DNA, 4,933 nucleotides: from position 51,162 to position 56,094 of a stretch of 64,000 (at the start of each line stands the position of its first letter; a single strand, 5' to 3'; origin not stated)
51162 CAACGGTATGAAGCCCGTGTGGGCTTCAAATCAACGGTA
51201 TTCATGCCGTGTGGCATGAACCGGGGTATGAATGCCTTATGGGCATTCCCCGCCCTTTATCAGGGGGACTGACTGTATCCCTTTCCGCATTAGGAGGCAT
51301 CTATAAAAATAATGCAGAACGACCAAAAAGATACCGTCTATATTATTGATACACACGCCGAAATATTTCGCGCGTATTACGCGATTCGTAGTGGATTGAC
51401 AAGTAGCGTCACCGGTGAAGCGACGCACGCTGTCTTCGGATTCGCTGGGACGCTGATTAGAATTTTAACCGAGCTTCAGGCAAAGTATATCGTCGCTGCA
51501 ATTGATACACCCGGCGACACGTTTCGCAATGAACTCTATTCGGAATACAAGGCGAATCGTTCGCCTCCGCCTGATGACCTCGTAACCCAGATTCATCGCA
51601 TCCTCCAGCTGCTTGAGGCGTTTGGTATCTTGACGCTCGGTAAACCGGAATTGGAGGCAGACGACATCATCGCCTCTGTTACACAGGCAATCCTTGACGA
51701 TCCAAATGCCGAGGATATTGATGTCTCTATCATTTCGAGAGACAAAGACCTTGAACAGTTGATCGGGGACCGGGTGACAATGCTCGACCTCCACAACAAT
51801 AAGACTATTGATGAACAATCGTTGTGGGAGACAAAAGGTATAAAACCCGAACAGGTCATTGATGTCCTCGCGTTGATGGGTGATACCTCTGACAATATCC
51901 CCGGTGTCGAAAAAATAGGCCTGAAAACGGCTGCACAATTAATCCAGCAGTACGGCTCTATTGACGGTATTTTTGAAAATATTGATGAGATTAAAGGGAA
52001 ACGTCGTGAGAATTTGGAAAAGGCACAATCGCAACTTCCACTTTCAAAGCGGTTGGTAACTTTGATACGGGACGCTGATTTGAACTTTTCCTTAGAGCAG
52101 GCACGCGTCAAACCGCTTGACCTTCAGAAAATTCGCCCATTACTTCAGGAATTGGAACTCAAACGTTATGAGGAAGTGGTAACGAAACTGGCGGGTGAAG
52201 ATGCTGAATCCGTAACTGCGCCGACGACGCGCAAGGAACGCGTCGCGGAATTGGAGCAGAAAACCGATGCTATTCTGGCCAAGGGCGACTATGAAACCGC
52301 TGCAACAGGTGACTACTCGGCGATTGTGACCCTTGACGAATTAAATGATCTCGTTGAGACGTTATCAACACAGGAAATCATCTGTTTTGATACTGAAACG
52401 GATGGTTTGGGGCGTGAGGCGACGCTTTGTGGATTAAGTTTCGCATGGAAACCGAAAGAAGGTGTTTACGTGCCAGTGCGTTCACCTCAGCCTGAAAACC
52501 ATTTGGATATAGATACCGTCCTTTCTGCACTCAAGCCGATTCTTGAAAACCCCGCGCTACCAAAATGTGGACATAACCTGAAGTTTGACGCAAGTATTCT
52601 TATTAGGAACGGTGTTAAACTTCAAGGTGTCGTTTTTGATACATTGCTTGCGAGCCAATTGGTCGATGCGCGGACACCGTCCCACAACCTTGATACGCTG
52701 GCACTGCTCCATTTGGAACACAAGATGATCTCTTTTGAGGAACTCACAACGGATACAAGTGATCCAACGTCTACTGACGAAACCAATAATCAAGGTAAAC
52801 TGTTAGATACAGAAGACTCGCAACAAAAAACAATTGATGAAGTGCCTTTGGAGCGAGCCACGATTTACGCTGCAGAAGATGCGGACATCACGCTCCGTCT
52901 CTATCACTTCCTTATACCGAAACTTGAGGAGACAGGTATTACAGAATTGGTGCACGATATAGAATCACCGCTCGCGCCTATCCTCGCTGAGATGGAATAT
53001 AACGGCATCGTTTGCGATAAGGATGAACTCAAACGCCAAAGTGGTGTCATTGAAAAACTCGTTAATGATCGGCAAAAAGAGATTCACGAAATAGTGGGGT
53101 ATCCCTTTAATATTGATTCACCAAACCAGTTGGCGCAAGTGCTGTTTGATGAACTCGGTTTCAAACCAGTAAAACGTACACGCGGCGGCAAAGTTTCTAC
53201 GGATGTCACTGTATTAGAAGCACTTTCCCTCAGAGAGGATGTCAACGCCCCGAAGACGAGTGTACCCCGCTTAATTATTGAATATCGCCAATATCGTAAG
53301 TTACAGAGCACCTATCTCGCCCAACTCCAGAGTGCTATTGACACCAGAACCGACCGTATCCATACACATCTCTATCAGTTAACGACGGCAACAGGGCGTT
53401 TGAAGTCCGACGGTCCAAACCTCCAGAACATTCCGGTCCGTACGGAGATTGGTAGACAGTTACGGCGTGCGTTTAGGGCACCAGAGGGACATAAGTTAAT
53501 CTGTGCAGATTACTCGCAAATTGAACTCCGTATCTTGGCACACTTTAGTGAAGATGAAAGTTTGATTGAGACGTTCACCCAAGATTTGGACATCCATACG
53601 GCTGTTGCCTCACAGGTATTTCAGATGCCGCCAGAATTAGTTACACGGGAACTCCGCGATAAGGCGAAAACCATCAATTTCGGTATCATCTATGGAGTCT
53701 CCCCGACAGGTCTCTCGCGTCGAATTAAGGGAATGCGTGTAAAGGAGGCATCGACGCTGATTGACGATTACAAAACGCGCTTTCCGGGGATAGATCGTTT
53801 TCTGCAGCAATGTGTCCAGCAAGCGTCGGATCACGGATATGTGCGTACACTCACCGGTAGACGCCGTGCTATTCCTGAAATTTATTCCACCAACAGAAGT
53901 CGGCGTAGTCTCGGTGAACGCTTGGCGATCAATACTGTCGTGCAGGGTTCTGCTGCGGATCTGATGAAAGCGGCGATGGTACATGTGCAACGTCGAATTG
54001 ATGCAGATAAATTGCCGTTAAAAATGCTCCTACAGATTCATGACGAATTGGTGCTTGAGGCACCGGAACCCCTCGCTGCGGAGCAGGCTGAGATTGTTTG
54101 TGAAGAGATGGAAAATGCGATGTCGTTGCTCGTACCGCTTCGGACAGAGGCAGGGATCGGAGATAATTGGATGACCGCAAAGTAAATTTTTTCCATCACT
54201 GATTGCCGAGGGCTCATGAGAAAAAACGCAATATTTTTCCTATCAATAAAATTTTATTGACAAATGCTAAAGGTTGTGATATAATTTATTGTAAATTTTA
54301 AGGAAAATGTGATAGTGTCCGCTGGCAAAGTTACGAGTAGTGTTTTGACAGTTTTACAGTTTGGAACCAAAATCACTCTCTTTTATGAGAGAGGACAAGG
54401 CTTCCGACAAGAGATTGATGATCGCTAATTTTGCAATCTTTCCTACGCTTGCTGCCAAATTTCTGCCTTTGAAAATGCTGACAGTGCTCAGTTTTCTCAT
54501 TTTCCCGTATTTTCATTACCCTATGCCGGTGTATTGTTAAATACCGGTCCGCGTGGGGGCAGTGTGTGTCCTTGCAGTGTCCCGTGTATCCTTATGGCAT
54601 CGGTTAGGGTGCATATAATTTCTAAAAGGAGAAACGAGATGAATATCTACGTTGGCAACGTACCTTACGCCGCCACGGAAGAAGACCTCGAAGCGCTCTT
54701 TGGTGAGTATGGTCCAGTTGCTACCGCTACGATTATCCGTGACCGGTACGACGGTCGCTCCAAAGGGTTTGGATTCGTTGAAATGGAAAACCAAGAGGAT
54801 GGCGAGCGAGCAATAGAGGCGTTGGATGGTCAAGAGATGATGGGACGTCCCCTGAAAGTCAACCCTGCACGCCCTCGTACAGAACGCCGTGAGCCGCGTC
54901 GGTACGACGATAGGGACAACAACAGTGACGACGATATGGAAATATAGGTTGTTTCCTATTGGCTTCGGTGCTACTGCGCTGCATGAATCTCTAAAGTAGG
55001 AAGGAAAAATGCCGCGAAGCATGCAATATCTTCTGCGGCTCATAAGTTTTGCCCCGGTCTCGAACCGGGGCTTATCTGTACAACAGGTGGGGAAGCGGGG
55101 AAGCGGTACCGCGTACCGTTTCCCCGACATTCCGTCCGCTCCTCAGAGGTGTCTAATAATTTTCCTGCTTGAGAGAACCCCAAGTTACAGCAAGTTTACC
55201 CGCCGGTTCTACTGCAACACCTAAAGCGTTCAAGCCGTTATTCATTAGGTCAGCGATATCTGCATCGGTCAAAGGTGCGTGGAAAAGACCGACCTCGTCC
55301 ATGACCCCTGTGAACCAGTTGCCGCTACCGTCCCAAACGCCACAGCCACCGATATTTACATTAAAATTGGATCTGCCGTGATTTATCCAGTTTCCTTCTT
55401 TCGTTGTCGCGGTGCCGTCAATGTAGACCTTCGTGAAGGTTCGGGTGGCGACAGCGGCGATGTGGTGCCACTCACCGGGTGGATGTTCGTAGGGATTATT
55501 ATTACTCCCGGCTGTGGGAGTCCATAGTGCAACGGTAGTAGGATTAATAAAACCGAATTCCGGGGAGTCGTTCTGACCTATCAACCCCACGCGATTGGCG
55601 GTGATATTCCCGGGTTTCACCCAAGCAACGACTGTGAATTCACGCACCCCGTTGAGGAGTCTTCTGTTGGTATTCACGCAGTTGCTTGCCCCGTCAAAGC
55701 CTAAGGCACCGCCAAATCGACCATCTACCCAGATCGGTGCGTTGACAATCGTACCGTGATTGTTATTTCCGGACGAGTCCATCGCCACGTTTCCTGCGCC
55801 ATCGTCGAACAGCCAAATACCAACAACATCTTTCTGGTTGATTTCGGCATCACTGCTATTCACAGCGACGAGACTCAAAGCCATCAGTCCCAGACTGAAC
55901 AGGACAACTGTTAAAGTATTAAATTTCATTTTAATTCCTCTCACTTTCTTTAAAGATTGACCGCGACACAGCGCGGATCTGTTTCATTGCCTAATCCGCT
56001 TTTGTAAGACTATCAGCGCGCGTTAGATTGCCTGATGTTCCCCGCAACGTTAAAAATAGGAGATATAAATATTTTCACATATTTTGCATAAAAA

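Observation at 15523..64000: Nine signal-peptide proteins of different folds end in the same tail KL[AT][TV]TW[GA]xLK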

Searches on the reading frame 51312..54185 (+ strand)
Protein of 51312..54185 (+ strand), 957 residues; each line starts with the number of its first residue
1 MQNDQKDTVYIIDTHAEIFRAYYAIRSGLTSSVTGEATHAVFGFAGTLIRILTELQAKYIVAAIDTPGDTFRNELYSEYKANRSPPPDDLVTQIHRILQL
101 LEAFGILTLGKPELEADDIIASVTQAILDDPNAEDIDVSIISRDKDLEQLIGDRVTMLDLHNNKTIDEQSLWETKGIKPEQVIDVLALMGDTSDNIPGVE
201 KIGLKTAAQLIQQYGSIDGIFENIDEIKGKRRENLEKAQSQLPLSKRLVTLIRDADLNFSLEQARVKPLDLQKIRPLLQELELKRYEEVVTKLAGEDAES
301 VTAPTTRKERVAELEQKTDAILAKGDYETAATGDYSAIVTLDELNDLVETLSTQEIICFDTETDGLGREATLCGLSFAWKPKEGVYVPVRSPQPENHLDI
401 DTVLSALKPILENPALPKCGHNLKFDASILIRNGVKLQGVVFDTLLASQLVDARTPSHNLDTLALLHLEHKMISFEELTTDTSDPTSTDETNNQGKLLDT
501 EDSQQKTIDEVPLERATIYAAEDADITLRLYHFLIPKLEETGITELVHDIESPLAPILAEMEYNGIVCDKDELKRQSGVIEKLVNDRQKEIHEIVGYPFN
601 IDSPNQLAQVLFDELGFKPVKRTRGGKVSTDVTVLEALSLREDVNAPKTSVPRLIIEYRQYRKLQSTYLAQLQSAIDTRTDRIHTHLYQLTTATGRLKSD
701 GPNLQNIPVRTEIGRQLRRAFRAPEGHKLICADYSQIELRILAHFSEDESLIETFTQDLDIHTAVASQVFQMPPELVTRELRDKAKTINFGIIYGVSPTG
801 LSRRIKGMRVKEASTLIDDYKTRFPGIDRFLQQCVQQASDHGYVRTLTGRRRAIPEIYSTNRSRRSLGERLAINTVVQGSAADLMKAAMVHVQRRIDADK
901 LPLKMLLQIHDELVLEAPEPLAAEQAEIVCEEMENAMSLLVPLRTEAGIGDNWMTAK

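Call 7: search_protein_families(library=pfam, proteins=[window:51312-54185:+], max_evalue=0.001)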
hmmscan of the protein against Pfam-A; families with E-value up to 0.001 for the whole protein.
window:51312-54185:+ (957 aa): 5 families
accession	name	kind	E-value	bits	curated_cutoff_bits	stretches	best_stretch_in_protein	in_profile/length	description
PF00476.26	DNA_pol_A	-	4.6e-140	467.3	34.3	1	571-954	2-380/381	DNA polymerase family A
PF02739.22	5_3_exonuc_N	-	2.6e-44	151.3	34.3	1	9-173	2-161/164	5'-3' exonuclease, N-terminal resolvase-like domain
PF01367.25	5_3_exonuc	-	2.8e-34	117.9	40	1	177-270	1-95/97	5'-3' exonuclease, C-terminal SAM fold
PF01612.26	DNA_pol_A_exo1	-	1.8e-27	96.7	23.6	1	337-539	3-173/173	3'-5' exonuclease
PF22619.2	DNA_polI_exo1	-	5.4e-07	29.9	27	1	405-469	38-102/140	DNA polymerase I, ribonuclease H-like domain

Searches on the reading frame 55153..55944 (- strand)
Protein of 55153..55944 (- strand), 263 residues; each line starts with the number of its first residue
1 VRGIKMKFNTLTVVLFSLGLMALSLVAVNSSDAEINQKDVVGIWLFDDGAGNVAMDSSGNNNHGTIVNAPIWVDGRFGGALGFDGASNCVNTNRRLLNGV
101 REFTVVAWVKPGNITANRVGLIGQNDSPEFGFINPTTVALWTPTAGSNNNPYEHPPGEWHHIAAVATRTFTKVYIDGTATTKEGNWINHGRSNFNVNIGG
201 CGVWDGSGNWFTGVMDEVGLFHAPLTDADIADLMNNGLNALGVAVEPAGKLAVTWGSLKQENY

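Call 4: search_protein_families(library=pfam, proteins=[window:55153-55944:-], max_evalue=0.1)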
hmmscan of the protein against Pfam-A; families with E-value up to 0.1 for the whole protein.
window:55153-55944:- (263 aa): 1 family
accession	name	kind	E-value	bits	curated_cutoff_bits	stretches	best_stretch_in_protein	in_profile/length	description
PF13385.13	Laminin_G_3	-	3.2e-18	66.7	27.6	1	84-231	1-151/151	Concanavalin A-like lectin/glucanases superfamily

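Call 5: search_protein_families(library=ncbifam, proteins=[window:55153-55944:-], max_evalue=1)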
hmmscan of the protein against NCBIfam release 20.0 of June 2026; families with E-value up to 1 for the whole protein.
window:55153-55944:- (263 aa): 2 families
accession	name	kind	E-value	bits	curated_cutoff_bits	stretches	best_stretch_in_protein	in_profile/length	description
NF052521.1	TafC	equivalog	2.1e-05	23.8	410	1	42-236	150-362/373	TafC family fimbrial protein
TIGR00747.1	fabH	subfamily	0.046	12.8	292.1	1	25-89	136-198/322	beta-ketoacyl-ACP synthase III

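Call 38: find_homologous_proteins(query=window:55156-55929:-, max_evalue=0.001)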
Query window:55156-55929:- (258 aa): 234 proteins with E <= 0.001 among 1140 candidates; the best 120 are listed.
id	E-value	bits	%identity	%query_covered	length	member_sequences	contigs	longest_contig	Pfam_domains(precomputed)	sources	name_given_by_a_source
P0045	1.5e-154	531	89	100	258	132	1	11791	PF13385.14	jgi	jgi:hypothetical protein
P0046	2.2e-147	508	84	100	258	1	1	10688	PF13385.14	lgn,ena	-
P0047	3.2e-147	507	85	100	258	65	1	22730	PF13385.14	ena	-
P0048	5.6e-145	500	83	100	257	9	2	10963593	PF13385.14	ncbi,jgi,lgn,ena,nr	ncbi:hypothetical protein C6496_21720 [Candidatus Poribacteria bacterium]|nr:MAG: hypothetical prote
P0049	9.4e-145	499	83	100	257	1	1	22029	PF13385.14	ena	-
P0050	2.0e-144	498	83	100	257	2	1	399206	PF13385.14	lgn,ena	-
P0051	2.0e-144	498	83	100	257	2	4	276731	PF13385.14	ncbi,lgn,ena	-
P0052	3.6e-144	497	82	100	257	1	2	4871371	PF13385.14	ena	-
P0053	4.2e-144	497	83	100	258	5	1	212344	PF13385.14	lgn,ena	-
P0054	4.8e-144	497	83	100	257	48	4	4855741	PF13385.14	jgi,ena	jgi:hypothetical protein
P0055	7.9e-144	496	82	100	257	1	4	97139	PF13385.14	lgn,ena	-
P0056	8.5e-144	496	82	100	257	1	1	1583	PF13385.14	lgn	-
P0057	1.3e-143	496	83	100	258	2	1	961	PF13385.14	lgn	-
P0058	1.6e-143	495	84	99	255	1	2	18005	PF13385.14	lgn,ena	-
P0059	1.6e-143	495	82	100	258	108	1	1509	PF13385.14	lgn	-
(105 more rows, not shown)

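Call 46: predict_structure(alignment_id=A4)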
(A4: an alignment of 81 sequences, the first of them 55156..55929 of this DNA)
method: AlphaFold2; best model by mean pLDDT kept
length: 258 residues; sequences in the alignment: 81
mean_pLDDT: 85.1   pTM: 0.80
mean pLDDT of the five models: 85.1, 83.5, 83.3, 83.1, 81.6
residues with pLDDT >= 90: 162; 70-90: 51; 50-70: 21; < 50: 24
segments of 3 or more residues with pLDDT < 50: 23-27, 240-250, 252-258
pLDDT, mean of each block of 10 residues (from residue 1): 68 70 50 88 82 90 90 91 94 97 95 94 95 97 95 95 98 97 95 90 86 95 92 69 44 45
secondary structure, 60 per line:
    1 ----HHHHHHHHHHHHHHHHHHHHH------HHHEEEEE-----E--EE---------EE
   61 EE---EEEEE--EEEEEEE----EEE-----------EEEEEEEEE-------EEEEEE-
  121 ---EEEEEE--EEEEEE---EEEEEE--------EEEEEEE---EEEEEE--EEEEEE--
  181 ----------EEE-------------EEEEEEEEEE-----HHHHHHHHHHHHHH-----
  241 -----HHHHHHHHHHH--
elements in order: H5-25 E35-39 E59-62 E66-70 E73-79 E84-86 E98-106 E114-119 E124-129 E132-137 E141-146 E155-161 E165-170 E173-178 E191-193 E207-216 H222-235 H246-256
